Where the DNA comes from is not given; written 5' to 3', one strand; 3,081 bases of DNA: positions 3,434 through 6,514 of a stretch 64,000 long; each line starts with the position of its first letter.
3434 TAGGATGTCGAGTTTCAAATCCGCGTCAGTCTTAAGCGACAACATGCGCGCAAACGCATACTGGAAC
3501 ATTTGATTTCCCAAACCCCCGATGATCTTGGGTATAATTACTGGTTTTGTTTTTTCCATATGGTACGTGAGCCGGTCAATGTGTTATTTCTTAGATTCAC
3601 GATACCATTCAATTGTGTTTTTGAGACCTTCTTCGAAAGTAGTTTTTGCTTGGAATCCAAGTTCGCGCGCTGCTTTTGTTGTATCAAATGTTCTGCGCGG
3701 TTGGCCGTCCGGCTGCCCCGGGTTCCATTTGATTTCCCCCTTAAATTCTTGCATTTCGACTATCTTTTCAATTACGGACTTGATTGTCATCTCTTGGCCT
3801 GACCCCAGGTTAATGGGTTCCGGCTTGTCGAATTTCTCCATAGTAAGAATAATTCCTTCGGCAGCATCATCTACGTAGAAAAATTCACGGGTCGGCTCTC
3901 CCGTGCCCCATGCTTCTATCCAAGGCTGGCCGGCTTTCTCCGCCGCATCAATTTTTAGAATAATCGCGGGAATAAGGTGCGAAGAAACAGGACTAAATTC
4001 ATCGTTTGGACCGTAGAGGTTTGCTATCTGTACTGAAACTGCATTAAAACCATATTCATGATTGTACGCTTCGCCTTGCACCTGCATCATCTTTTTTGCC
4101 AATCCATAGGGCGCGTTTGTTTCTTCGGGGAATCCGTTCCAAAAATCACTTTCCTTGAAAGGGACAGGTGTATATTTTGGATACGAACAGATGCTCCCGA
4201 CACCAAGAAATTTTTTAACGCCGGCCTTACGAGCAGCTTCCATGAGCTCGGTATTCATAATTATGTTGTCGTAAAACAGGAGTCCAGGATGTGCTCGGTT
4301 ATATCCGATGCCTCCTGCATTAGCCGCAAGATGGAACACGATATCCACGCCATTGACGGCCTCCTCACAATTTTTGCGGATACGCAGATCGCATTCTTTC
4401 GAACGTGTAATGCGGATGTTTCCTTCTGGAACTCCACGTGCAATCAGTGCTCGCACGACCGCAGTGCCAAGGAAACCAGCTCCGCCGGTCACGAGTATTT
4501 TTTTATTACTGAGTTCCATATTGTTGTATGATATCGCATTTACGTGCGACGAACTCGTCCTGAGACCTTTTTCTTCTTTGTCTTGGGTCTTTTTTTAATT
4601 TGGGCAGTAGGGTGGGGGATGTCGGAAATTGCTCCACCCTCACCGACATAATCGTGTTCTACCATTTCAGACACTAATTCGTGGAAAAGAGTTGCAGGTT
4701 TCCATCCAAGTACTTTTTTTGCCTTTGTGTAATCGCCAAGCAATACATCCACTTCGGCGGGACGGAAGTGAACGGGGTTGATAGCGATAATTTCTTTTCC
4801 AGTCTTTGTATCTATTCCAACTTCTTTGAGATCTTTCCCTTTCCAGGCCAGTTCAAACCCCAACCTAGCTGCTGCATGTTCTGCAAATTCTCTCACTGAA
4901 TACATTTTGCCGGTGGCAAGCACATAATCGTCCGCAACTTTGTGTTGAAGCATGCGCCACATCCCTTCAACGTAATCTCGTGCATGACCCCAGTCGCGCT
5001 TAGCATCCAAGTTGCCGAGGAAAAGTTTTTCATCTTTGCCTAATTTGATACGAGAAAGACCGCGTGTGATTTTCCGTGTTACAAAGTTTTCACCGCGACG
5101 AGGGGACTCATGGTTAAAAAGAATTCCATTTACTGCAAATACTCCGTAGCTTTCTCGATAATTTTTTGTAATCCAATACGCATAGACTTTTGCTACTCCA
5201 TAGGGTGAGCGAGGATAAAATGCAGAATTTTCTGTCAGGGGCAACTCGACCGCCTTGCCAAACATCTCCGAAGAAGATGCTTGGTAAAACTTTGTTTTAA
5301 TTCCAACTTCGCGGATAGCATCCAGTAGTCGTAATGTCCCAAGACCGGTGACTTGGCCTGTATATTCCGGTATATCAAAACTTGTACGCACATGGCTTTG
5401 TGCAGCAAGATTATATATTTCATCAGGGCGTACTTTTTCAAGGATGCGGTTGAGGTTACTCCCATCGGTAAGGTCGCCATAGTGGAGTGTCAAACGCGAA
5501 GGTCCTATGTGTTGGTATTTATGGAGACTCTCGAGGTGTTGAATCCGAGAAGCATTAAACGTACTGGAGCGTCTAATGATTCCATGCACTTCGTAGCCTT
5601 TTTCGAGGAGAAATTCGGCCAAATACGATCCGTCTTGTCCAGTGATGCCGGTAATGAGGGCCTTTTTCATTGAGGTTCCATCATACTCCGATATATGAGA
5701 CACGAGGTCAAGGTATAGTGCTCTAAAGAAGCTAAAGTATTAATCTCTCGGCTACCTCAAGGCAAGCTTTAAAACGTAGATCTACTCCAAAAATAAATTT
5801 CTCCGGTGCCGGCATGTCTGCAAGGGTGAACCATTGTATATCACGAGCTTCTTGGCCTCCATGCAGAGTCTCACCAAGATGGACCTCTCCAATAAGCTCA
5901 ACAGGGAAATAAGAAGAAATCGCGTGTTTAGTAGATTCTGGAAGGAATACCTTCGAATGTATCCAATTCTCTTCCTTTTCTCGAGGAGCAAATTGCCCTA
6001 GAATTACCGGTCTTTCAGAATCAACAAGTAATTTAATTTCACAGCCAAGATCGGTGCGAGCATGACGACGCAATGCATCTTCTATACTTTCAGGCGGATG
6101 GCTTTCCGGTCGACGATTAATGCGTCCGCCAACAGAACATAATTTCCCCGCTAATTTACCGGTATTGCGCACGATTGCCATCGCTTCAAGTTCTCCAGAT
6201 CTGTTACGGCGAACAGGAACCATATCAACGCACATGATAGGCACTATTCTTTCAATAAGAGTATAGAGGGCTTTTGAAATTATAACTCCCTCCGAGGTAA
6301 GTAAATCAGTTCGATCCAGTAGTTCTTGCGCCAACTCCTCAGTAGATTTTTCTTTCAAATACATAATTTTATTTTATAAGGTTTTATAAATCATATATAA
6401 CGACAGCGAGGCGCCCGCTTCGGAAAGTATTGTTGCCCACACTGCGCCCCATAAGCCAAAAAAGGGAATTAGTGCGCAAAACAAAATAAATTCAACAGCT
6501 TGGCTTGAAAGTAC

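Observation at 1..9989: Wzx/Wzy-type glycan locus with Gmd + Fcl/ColC + His-for-Lys 3-dehydrase: candidate GDP-colitose (3,6-dideoxyhexose) as well as GDP-fucose synthesis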

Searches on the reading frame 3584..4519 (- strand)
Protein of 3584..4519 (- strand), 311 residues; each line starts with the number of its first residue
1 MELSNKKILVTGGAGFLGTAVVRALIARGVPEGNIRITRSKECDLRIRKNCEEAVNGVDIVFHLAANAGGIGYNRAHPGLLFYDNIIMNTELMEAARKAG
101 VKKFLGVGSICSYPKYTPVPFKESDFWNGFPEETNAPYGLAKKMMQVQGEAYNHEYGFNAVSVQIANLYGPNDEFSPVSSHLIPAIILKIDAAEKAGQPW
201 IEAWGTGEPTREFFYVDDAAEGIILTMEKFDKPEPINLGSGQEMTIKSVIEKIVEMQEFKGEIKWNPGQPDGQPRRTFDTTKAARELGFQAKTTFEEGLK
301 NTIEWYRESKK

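Call 3: search_protein_families(library=pfam, proteins=[window:3584-4519:-], max_evalue=0.01)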
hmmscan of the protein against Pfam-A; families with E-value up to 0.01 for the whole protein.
window:3584-4519:- (311 aa): 6 families
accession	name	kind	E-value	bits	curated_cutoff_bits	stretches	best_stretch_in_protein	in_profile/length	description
PF01370.27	Epimerase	-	2.6e-51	174.8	20.9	1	8-239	1-240/240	NAD dependent epimerase/dehydratase family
PF16363.11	GDP_Man_Dehyd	-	3.9e-30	105.9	27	1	42-301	58-331/332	GDP-mannose 4,6 dehydratase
PF01073.25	3Beta_HSD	-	1e-07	31.7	22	1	9-174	1-187/280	3-beta hydroxysteroid dehydrogenase/isomerase family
PF13460.12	NAD_binding_10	-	4.1e-06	27.2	27.2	1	42-115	45-104/184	NAD(P)H-binding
PF05368.20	NmrA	-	1.9e-05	24.8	27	1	5-105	2-103/298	NmrA-like family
PF02719.21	Polysacc_synt_2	-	2.6e-05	24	20.2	0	43-106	61-125/293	Polysaccharide biosynthesis protein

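Call 4: search_protein_families(library=ncbifam, proteins=[window:3584-4519:-], max_evalue=0.01)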
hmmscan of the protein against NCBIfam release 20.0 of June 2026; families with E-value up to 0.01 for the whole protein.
window:3584-4519:- (311 aa): 21 families
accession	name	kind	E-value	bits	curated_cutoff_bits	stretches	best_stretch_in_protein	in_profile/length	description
NF047922.1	GDPFucSynFcl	equivalog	4.6e-74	249.6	500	1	5-309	2-304/308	GDP-L-fucose synthase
TIGR01181.1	dTDP_gluc_dehyt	equivalog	1.4e-31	109.8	365.1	1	48-310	62-315/321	dTDP-glucose 4,6-dehydratase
TIGR04180.1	EDH_00030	hypoth_equivalog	2.4e-22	79.4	475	1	43-264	56-263/297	NAD-dependent 4,6-dehydratase LegB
NF007490.0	PRK10084.1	subfamily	3.7e-21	75.5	649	2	133-309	162-337/361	dTDP-glucose 4,6-dehydratase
TIGR01179.1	galE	equivalog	7.9e-21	74.2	262.3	1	7-309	1-328/332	UDP-glucose 4-epimerase GalE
NF007582.0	PRK10217.1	equivalog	1.1e-19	70.8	698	2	59-307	76-332/355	dTDP-glucose 4,6-dehydratase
TIGR03466.1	HpnA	hypoth_equivalog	4e-16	58.8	367.65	2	7-257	2-246/327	hopanoid-associated sugar epimerase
TIGR02197.1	heptose_epim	equivalog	1e-15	57.7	274.6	1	52-308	61-315/316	ADP-glyceromanno-heptose 6-epimerase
NF042422.1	oxyalk_red_OleD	equivalog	4.3e-15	55.9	580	1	7-229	2-217/329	2-alkyl-3-oxoalkanoate reductase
NF052578.1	StrlDmthSdmBMthl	equivalog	1.5e-14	54.5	600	1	8-256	3-244/328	sterol demethylase protein SdmB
NF011728.1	PRK15181.1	equivalog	1.9e-12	46.9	760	1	43-307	76-338/348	Vi polysaccharide biosynthesis UDP-N-acetylglucosaminuronic acid C-4 epimerase TviC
NF007956.0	PRK10675.1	subfamily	2.3e-12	46.7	394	1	57-307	73-330/338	UDP-glucose 4-epimerase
NF042423.1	oxyalk_red_Shew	equivalog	3.6e-10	39.4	580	1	5-234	8-228/331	2-alkyl-3-oxoalkanoate reductase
TIGR02622.1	CDP_4_6_dhtase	equivalog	1e-09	38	278.45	1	43-308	61-332/352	CDP-glucose 4,6-dehydratase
NF043036.1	ErythonDh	equivalog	5.1e-07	29.2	325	0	7-30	2-25/321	D-erythronate dehydrogenase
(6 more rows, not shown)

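Call 6: search_solved_structures(query=window:3584-4519:-, max_evalue=1e-10, show_alignments=2)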
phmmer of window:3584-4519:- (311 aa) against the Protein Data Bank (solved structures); distinct sequences matched with E-value up to 1e-10: 78 (the best 60 are shown).
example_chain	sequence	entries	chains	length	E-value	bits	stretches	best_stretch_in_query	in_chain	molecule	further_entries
1bsv_A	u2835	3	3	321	1.8e-52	182.1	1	4-309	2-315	PROTEIN (GDP-FUCOSE SYNTHETASE) | GDP-FUCOSE SYNTHETASE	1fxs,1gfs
1bws_A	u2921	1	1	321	1.8e-52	182.1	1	4-309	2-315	PROTEIN (GDP-4-KETO-6-DEOXY-D-MANNOSE EPIMERASE/REDUCTASE)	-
7ll6_A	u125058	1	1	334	4.5e-52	180.8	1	3-307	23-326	GDP-L-fucose synthase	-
1e7s_A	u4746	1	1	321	4.5e-52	180.8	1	4-309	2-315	GDP-FUCOSE SYNTHETASE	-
1e6u_A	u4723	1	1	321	5.4e-52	180.5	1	5-309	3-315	GDP-FUCOSE SYNTHETASE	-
8du0_A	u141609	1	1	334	6.2e-52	180.3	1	3-307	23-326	GDP-L-fucose synthase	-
1e7q_A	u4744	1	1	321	8e-52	179.9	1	5-309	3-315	GDP-FUCOSE SYNTHETASE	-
1e7r_A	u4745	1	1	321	3.1e-51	178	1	4-309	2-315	GDP-FUCOSE SYNTHETASE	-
4b8w_A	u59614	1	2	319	2.7e-47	165.1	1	5-308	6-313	GDP-L-FUCOSE SYNTHASE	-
4b8z_A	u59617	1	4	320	2.7e-47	165.1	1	5-308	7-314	GDP-L-FUCOSE SYNTHASE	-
4e5y_A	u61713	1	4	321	3.2e-47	164.8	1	6-308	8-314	GDP-L-fucose synthase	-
4bkp_A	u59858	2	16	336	3.2e-47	164.8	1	5-308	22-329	GDP-L-FUCOSE SYNTHASE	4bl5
2c5e_A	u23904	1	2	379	3.3e-39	138.5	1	5-309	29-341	GDP-MANNOSE-3', 5'-EPIMERASE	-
2c59_A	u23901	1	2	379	3.8e-39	138.3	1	5-309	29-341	GDP-MANNOSE-3', 5'-EPIMERASE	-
2c54_A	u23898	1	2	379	9.7e-39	137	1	5-309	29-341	GDP-MANNOSE-3', 5'-EPIMERASE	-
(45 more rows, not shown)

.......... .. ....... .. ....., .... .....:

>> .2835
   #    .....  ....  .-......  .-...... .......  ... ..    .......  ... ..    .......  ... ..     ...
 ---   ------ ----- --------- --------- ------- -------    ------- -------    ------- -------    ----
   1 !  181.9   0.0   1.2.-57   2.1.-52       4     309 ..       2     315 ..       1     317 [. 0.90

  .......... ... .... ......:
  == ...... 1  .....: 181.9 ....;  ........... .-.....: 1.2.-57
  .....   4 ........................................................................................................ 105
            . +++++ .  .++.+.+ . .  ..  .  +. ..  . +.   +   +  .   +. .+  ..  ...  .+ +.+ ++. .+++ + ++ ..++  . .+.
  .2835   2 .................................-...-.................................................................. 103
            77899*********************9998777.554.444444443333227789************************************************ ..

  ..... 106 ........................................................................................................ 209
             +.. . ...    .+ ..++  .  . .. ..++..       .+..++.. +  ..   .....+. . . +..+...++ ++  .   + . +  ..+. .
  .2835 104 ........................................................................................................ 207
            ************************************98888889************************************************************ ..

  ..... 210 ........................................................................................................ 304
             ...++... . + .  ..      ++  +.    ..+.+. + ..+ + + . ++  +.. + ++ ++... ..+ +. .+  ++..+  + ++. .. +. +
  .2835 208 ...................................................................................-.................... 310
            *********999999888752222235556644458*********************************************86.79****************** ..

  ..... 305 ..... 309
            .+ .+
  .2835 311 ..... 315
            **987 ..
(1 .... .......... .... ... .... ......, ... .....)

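Call 30: find_related_loci(query=window:3584-4519:-, collection=metagenome_contigs, flank=10000)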
Query window:3584-4519:- (311 aa) in metagenome_contigs; peptide patterns used: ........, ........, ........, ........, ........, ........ (x = any residue, [..] = any of these).
137 stretches matched a pattern; 32 encode a relative of the query (tblastn E <= 1e-3); 32 distinct loci.
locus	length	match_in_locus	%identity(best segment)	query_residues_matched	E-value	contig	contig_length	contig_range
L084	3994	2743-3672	78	1-310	1e-175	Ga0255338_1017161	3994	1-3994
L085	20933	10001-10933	76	1-311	3e-167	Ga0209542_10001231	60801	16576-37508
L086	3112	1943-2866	60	1-308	2e-134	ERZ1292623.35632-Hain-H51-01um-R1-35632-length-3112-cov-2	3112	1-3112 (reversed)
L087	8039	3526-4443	60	6-310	6e-128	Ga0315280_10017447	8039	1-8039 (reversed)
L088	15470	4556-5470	58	6-309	4e-123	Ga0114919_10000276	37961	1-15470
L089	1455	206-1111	56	6-306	4e-128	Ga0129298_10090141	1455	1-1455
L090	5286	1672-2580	56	6-307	2e-116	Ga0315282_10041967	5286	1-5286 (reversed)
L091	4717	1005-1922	54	6-310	4e-114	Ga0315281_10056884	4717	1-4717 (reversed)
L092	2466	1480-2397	54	6-310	2e-118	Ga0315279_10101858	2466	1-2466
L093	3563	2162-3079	53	2-306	2e-109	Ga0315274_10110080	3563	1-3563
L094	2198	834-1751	52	2-306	6e-111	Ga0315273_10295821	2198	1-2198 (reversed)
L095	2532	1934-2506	63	6-194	3e-80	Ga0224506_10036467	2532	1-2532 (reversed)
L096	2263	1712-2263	61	4-186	2e-77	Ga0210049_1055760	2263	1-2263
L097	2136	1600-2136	65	4-181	2e-77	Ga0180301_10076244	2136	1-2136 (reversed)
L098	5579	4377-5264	33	7-306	1e-60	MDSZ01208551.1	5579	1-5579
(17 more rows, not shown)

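Call 46: search_protein_families(library=ncbifam, proteins=[L087:2283-3524:+, L088:3135-4436:+], max_evalue=0.00001)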
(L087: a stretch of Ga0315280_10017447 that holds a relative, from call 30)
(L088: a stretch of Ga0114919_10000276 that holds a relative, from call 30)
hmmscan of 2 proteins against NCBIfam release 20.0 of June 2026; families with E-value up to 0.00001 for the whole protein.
L087:2283-3524:+ (413 aa): 7 families
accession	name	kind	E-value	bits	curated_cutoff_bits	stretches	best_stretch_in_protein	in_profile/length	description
TIGR03588.1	PseC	equivalog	1.6e-73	247.8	423.5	1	13-404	5-376/380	UDP-4-amino-4,6-dideoxy-N-acetyl-beta-L-altrosamine transaminase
NF011936.0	PRK15407.1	equivalog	3.2e-71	240.3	423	1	22-407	50-435/440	lipopolysaccharide biosynthesis protein RfbH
TIGR04181.1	NHT_00031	hypoth_equivalog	1.4e-57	195.2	420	2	18-229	9-225/359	LegC family aminotransferase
NF008658.2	PRK11658.1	equivalog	4.5e-46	157.2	631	1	17-407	12-376/379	UDP-4-amino-4-deoxy-L-arabinose aminotransferase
NF008687.0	PRK11706.1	equivalog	2.2e-39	135.3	375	1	24-403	16-369/375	dTDP-4-amino-4,6-dideoxygalactose transaminase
TIGR04427.1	PLP_DesI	equivalog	2.2e-35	122.5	650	2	25-228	38-228/390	dTDP-4-dehydro-6-deoxyglucose aminotransferase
TIGR02379.1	ECA_wecE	subfamily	7.3e-32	110.6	434.85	1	25-356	17-323/376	dTDP-4-amino-4,6-dideoxy-D-glucose transaminase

L088:3135-4436:+ (433 aa): 12 families
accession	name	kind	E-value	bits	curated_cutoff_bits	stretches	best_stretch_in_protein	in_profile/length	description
NF011936.0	PRK15407.1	equivalog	8.9e-119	397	423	1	7-430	3-439/440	lipopolysaccharide biosynthesis protein RfbH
TIGR03588.1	PseC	equivalog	1.2e-64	218.6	423.5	1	59-382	22-337/380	UDP-4-amino-4,6-dideoxy-N-acetyl-beta-L-altrosamine transaminase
TIGR04181.1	NHT_00031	hypoth_equivalog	2.2e-58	197.8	420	1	39-395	1-346/359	LegC family aminotransferase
NF008658.2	PRK11658.1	equivalog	2e-50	171.6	631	1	39-367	5-320/379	UDP-4-amino-4-deoxy-L-arabinose aminotransferase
NF008687.0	PRK11706.1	equivalog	2.7e-47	161.3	375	1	40-367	3-316/375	dTDP-4-amino-4,6-dideoxygalactose transaminase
TIGR02379.1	ECA_wecE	subfamily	3e-41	141.4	434.85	1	39-367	2-317/376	dTDP-4-amino-4,6-dideoxy-D-glucose transaminase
TIGR04427.1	PLP_DesI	equivalog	4.3e-34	118.3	650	1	65-256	50-232/390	dTDP-4-dehydro-6-deoxyglucose aminotransferase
NF006488.0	PRK08912.1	equivalog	2.8e-07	29.8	498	1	82-201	86-192/387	aminotransferase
NF005817.0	PRK07683.1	equivalog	4.5e-07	28.9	575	1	110-195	109-200/387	aminotransferase A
NF005744.0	PRK07568.1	subfamily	5.6e-07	28.7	389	1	67-195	73-201/398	pyridoxal phosphate-dependent aminotransferase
NF004621.0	PRK05957.1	equivalog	7.8e-07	28.2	498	1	50-193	59-197/389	pyridoxal phosphate-dependent aminotransferase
TIGR03812.1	tyr_de_CO2_Arch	equivalog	9e-06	24.8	299.4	0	87-195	81-190/375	tyrosine decarboxylase MfnA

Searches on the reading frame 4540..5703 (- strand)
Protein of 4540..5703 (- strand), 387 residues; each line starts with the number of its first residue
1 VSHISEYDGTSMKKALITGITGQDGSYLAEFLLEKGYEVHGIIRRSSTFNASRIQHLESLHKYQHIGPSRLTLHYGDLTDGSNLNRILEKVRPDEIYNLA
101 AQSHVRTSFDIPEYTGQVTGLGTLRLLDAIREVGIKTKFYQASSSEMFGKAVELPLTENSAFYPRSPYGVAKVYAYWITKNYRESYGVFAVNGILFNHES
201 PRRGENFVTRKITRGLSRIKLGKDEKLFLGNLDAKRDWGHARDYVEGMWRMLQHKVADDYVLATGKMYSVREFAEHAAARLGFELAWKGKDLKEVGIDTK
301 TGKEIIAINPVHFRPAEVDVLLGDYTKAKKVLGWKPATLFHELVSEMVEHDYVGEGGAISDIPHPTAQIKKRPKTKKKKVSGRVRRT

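Call 3: search_protein_families(library=pfam, proteins=[window:4540-5703:-], max_evalue=0.01)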
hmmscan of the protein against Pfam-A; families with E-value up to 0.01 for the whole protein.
window:4540-5703:- (387 aa): 6 families
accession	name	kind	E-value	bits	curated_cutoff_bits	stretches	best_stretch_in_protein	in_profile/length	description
PF16363.11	GDP_Man_Dehyd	-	2.8e-148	494.2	27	1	16-347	1-332/332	GDP-mannose 4,6 dehydratase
PF01370.27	Epimerase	-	3.1e-76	256.4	20.9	1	15-261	1-238/240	NAD dependent epimerase/dehydratase family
PF04321.23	RmlD_sub_bind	-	3.7e-09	36.5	27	1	14-210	2-162/287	RmlD substrate binding domain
PF02719.21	Polysacc_synt_2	-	0.00013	21.7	20.2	1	16-137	2-122/293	Polysaccharide biosynthesis protein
PF05368.20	NmrA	-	0.00024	21.2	27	1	13-140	3-104/298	NmrA-like family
PF01073.25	3Beta_HSD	-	0.0078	15.7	22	1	17-156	2-129/280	3-beta hydroxysteroid dehydrogenase/isomerase family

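Call 4: search_protein_families(library=ncbifam, proteins=[window:4540-5703:-], max_evalue=0.01)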
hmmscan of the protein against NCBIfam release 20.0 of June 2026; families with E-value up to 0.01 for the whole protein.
window:4540-5703:- (387 aa): 16 families
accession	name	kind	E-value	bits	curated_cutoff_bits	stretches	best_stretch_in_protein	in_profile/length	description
TIGR01472.1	gmd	equivalog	1e-160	534.6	415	1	13-352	1-339/342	GDP-mannose 4,6-dehydratase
TIGR04180.1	EDH_00030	hypoth_equivalog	6.1e-26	91.2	475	1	16-337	2-295/297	NAD-dependent 4,6-dehydratase LegB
TIGR01181.1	dTDP_gluc_dehyt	equivalog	1.2e-25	90.3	365.1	1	15-348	2-308/321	dTDP-glucose 4,6-dehydratase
TIGR02622.1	CDP_4_6_dhtase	equivalog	2.7e-23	82.7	278.45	1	13-349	5-328/352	CDP-glucose 4,6-dehydratase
TIGR01179.1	galE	equivalog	8.2e-22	77.4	262.3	1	15-337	2-310/332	UDP-glucose 4-epimerase GalE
NF043036.1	ErythonDh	equivalog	1.9e-12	47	325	1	14-182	2-163/321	D-erythronate dehydrogenase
NF007490.0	PRK10084.1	subfamily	2.8e-12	46.3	649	1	15-350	3-333/361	dTDP-glucose 4,6-dehydratase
NF007582.0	PRK10217.1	equivalog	7e-12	45.1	698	1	12-263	1-252/355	dTDP-glucose 4,6-dehydratase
NF007956.0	PRK10675.1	subfamily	2.3e-10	40.1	394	1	14-191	2-172/338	UDP-glucose 4-epimerase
NF011728.1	PRK15181.1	equivalog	2.9e-09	36.4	760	1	12-242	15-239/348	Vi polysaccharide biosynthesis UDP-N-acetylglucosaminuronic acid C-4 epimerase TviC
NF041015.1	UDPsulfquin_syn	equivalog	1.5e-06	27.5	575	1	14-141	2-141/384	UDP-sulfoquinovose synthase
TIGR01214.1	rmlD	equivalog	1.7e-06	27.3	224.05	1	15-279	2-224/285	dTDP-4-dehydrorhamnose reductase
NF052578.1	StrlDmthSdmBMthl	equivalog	1.4e-05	25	600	1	15-182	3-146/328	sterol demethylase protein SdmB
TIGR03466.1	HpnA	hypoth_equivalog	5.5e-05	22.2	367.65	1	14-149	2-119/327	hopanoid-associated sugar epimerase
NF042422.1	oxyalk_red_OleD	equivalog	0.0015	18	580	1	14-186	2-149/329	2-alkyl-3-oxoalkanoate reductase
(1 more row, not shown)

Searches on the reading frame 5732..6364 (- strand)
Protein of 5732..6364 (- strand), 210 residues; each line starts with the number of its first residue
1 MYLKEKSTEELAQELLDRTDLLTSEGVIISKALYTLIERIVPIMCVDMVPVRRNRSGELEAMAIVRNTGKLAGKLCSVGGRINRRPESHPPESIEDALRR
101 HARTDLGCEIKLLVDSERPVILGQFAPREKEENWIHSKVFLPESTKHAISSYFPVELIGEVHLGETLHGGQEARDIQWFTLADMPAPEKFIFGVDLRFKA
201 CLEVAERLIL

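Call 3: search_protein_families(library=pfam, proteins=[window:5732-6364:-], max_evalue=0.01)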
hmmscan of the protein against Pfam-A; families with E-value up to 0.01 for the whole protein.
window:5732-6364:- (210 aa): 2 families
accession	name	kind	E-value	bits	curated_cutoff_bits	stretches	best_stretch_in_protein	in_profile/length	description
PF16262.11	DUF4916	-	2e-08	34.5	27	1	37-184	14-144/170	Domain of unknown function (DUF4916)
PF00293.34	NUDIX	-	0.0054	17.2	21.1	1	57-187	15-120/134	NUDIX domain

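Call 4: search_protein_families(library=ncbifam, proteins=[window:5732-6364:-], max_evalue=0.01)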
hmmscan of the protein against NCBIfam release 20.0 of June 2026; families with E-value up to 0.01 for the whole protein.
window:5732-6364:- (210 aa): 0 families

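Call 55: search_solved_structures(query=window:5732-6364:-, max_evalue=1)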
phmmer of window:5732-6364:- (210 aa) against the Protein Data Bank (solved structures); distinct sequences matched with E-value up to 1: 6.
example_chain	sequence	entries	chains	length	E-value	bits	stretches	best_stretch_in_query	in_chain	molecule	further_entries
4ktb_A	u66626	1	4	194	0.012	18.4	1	37-127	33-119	Putative uncharacterized protein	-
6nr8_B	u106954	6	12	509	0.19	14.5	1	12-130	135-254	T-complex protein 1 subunit beta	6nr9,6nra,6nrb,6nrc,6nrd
8sfe_b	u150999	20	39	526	0.2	14.4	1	12-130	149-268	T-complex protein 1 subunit beta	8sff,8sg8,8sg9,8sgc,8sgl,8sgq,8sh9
6qb8_b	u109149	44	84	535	0.21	14.3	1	12-130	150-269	T-complex protein 1 subunit beta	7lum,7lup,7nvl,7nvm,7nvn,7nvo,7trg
3iyg_B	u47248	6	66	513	0.27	13.9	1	12-129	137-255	T-complex protein 1 subunit beta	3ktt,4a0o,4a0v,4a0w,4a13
4b2t_B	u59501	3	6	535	0.29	13.8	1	12-129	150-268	T-COMPLEX PROTEIN 1 SUBUNIT BETA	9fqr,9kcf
